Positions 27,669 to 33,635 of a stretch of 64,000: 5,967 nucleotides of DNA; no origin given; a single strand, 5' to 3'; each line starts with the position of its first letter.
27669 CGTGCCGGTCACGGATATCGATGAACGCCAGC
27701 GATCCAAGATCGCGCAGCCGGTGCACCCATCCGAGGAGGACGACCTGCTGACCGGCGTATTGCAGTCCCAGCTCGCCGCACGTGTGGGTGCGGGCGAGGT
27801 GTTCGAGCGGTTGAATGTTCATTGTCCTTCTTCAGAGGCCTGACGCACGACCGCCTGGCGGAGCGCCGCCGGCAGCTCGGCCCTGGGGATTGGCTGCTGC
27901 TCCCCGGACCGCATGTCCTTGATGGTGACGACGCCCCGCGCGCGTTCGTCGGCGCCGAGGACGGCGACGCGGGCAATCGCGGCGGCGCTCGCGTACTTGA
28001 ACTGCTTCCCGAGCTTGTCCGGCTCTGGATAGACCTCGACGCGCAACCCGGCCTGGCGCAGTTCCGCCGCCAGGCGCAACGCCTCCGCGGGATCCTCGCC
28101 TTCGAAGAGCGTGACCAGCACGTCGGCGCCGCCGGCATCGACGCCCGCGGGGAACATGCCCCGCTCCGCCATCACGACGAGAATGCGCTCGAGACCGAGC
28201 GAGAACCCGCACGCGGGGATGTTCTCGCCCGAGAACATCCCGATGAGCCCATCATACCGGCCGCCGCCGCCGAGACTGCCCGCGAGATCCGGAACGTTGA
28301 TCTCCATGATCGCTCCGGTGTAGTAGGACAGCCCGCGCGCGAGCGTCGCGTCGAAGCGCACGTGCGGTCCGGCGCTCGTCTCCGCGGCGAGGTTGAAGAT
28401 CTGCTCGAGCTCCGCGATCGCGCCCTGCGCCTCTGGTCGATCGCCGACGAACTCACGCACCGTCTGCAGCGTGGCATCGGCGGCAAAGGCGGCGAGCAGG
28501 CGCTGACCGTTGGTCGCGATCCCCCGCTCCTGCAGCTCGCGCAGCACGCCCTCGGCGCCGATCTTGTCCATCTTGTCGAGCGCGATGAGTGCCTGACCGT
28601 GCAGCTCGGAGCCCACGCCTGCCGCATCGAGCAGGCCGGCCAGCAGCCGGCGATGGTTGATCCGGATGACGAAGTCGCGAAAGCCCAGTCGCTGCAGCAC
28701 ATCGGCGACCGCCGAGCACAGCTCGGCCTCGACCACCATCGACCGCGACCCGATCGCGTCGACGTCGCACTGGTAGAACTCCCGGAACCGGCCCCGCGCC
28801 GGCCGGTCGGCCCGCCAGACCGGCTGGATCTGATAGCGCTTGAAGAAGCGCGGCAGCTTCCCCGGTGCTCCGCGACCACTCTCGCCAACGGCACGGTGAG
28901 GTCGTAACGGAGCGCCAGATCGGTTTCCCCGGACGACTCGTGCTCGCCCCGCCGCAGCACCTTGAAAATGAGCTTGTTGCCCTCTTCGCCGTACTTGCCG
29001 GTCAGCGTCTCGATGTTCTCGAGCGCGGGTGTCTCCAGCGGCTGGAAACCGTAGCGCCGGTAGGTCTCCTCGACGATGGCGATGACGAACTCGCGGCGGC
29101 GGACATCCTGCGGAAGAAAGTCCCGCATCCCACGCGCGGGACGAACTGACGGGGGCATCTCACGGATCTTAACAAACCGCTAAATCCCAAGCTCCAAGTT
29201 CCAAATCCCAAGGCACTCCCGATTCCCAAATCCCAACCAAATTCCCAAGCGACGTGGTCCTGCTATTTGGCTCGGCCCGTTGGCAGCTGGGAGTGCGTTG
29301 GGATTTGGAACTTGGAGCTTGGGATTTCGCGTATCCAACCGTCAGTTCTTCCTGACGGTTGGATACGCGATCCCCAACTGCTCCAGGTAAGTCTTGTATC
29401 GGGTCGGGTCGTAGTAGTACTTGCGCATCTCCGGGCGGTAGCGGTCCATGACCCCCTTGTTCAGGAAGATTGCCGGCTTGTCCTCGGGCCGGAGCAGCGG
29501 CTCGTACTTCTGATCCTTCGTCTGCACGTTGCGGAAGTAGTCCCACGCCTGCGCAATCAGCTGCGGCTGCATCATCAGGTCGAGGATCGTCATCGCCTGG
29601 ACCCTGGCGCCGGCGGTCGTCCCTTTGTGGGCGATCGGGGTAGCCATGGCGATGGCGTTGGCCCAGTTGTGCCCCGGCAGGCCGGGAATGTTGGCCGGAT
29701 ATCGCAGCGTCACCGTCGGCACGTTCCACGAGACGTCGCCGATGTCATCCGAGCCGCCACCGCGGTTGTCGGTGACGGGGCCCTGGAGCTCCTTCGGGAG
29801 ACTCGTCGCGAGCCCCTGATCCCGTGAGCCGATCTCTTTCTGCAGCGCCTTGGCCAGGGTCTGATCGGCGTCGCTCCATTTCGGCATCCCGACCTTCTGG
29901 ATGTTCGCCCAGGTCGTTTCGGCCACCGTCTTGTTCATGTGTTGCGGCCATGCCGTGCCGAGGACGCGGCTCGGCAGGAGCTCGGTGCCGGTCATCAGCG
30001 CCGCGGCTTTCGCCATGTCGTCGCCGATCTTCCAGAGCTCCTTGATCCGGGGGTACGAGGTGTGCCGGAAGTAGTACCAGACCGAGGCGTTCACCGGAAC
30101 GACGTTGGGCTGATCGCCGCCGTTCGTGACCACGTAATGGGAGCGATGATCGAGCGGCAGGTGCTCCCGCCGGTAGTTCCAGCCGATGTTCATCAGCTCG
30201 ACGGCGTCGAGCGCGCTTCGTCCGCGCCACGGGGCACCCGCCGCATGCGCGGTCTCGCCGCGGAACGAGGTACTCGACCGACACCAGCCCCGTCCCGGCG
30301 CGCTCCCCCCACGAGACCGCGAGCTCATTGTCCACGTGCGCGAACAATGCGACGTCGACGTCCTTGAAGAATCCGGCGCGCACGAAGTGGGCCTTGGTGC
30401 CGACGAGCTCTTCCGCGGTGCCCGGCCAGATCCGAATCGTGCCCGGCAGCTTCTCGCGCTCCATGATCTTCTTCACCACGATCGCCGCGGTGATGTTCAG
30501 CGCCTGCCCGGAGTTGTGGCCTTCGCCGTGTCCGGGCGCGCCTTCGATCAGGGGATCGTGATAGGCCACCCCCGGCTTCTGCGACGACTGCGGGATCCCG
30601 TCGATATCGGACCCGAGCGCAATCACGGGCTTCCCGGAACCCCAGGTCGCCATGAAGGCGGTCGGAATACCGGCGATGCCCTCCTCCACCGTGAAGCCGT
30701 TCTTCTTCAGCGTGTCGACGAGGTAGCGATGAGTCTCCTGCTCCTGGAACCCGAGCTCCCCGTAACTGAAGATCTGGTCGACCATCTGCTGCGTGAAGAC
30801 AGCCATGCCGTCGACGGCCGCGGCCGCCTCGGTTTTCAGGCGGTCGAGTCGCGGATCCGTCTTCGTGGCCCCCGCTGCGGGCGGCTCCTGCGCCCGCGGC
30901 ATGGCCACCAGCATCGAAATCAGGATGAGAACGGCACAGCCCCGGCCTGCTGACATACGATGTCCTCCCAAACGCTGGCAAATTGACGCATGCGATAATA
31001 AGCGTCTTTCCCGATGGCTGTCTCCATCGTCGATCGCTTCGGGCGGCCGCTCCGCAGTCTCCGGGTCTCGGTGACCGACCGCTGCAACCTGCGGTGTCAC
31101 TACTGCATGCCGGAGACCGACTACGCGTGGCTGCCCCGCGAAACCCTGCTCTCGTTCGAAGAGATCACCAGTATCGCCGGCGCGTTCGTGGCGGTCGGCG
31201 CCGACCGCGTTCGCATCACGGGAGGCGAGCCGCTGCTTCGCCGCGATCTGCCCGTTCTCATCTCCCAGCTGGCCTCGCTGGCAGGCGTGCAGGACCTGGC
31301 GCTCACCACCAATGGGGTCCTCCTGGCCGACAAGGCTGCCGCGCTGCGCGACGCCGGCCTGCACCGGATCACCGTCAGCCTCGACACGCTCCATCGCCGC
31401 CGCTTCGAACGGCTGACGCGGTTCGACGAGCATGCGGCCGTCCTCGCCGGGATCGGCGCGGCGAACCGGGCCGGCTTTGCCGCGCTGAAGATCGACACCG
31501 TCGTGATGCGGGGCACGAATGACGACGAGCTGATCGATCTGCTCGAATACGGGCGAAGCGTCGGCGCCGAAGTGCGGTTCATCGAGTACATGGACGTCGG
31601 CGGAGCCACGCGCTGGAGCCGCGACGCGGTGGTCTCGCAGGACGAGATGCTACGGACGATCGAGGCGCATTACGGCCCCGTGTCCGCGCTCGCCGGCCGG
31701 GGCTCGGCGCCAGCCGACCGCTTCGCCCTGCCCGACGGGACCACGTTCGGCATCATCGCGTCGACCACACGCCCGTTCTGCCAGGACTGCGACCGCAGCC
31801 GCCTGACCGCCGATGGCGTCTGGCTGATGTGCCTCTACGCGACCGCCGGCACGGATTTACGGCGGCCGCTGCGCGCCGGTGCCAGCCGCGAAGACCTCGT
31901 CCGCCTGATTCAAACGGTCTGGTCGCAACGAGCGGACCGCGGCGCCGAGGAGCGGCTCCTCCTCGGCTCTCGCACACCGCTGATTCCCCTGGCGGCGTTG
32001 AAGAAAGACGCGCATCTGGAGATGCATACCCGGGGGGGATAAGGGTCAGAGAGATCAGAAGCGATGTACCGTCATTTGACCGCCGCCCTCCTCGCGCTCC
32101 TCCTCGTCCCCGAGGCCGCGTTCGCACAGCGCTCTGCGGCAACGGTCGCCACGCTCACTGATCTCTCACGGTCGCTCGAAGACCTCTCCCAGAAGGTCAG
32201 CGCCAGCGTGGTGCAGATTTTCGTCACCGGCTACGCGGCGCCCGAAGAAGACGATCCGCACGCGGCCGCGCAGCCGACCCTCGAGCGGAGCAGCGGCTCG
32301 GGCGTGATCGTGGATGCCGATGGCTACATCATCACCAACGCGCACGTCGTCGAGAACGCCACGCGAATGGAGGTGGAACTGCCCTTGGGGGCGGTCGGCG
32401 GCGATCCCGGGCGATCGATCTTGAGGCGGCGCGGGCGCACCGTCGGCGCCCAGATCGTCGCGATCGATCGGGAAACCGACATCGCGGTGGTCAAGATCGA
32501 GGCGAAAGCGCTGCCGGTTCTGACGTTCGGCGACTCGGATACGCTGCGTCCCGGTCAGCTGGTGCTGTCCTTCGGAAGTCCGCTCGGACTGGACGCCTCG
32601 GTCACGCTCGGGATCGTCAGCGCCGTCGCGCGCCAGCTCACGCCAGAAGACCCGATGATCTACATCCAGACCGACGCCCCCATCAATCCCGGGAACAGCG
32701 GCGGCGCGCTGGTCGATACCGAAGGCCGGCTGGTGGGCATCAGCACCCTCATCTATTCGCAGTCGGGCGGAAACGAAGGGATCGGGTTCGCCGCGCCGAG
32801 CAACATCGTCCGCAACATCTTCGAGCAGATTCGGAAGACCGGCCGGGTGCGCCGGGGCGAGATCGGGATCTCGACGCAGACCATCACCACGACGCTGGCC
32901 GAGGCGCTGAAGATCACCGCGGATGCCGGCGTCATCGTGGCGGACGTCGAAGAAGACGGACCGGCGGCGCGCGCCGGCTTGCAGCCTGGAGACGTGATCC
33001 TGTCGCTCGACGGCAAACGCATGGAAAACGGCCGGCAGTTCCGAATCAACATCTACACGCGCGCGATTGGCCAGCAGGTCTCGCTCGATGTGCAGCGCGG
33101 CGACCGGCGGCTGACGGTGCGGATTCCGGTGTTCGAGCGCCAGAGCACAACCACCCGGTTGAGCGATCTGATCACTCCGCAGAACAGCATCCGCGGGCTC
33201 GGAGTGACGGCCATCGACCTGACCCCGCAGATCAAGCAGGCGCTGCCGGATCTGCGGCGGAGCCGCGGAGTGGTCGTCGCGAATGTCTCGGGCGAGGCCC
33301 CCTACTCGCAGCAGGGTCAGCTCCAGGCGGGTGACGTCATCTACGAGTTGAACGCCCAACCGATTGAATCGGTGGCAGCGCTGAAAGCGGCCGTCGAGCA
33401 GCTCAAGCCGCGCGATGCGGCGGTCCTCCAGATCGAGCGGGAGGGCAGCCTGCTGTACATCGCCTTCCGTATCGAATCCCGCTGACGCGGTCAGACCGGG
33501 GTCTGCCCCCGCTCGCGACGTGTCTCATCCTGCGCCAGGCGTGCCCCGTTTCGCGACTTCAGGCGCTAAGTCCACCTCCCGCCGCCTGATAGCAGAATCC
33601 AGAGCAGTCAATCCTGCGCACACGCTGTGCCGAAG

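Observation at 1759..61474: Large palindromes whose arms are locus-specific short tandem repeats fill at least 11 intergenic gaps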

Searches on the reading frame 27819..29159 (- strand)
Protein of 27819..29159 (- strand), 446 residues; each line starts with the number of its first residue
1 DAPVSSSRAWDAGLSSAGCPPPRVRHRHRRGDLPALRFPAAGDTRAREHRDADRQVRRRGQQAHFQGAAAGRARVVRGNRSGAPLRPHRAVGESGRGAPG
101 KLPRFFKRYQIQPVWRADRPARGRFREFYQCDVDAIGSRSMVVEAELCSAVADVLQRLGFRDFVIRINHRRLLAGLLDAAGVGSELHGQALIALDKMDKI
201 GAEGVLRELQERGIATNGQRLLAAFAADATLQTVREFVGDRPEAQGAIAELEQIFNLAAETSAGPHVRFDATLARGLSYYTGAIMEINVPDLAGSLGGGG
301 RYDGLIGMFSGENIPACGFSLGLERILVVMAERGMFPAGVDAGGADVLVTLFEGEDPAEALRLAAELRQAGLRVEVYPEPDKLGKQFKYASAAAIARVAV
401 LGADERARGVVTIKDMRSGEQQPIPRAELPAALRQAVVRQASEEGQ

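Call 20: search_protein_families(library=pfam, proteins=[window:27819-29159:-])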
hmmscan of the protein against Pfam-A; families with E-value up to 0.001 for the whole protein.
window:27819-29159:- (446 aa): 3 families
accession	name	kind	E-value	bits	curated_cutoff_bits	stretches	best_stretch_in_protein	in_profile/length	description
PF13393.11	tRNA-synt_His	-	3.3e-33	115.7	25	1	113-326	96-308/308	Histidyl-tRNA synthetase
PF03129.25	HGTP_anticodon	-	4.1e-15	56.2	21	1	357-435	15-93/94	Anticodon binding domain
PF00587.30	tRNA-synt_2b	-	0.00062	20.3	29.3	0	106-170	37-107/179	tRNA synthetase class II core domain (G, H, P, S and T)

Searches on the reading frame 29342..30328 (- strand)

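Call 21: search_protein_families(library=pfam, proteins=[window:29342-30328:-])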
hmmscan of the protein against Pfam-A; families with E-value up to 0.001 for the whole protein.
window:29342-30328:- (328 aa): 1 family
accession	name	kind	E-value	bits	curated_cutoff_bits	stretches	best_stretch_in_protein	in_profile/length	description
PF07687.19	M20_dimer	-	0.00047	20.5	21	0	13-92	6-85/107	Peptidase dimerisation domain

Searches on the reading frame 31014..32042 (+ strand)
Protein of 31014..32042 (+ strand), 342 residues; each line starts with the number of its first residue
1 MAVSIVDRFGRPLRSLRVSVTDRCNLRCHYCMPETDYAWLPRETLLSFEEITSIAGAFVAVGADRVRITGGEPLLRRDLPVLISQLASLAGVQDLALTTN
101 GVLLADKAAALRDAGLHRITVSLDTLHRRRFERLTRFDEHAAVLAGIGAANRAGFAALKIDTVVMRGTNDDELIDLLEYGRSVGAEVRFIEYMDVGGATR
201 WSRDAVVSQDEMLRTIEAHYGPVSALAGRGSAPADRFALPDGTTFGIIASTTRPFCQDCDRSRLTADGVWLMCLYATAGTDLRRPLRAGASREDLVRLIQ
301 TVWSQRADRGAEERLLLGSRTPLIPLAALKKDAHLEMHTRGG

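Call 78: search_protein_families(library=pfam, proteins=[window:31014-32042:+], max_evalue=0.00001)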
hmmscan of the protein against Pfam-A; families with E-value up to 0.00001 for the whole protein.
window:31014-32042:+ (342 aa): 2 families
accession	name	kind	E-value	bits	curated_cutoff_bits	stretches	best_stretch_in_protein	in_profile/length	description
PF06463.18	Mob_synth_C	-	1.9e-34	118.8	37.4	1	186-309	2-125/128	Molybdenum Cofactor Synthesis C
PF04055.27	Radical_SAM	-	1.9e-31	109.9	29.5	1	18-179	1-165/166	Radical SAM superfamily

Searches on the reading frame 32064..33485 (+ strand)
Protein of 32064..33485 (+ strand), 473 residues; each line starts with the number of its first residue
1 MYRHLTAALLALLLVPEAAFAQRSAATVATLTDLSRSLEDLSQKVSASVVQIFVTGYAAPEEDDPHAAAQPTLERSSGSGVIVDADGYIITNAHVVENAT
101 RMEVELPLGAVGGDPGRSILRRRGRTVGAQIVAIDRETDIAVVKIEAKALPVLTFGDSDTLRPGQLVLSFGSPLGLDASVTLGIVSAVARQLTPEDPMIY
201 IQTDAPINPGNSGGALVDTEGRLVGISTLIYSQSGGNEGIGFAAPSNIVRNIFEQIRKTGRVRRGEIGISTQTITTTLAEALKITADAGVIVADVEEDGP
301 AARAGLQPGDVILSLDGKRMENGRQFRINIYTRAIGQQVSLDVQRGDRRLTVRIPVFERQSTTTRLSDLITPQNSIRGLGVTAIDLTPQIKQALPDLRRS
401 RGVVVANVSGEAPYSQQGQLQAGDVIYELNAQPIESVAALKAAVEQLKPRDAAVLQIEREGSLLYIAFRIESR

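Call 78: search_protein_families(library=pfam, proteins=[window:32064-33485:+], max_evalue=0.00001)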
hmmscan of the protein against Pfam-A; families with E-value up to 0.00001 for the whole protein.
window:32064-33485:+ (473 aa): 5 families
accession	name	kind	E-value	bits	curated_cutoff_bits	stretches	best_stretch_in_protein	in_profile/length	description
PF13365.12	Trypsin_2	-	1.3e-34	120.5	27.6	1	78-226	1-144/144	Trypsin-like peptidase domain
PF13180.12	PDZ_2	-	9.8e-31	106.3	27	2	265-356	1-80/80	PDZ domain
PF00595.29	PDZ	-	2.3e-18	66.8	23.2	2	263-344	8-81/81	PDZ domain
PF00089.32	Trypsin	-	6.1e-16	59.3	20.6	1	70-250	15-217/220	Trypsin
PF17820.7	PDZ_6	-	6.1e-15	55.2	27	1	291-345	1-54/54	PDZ domain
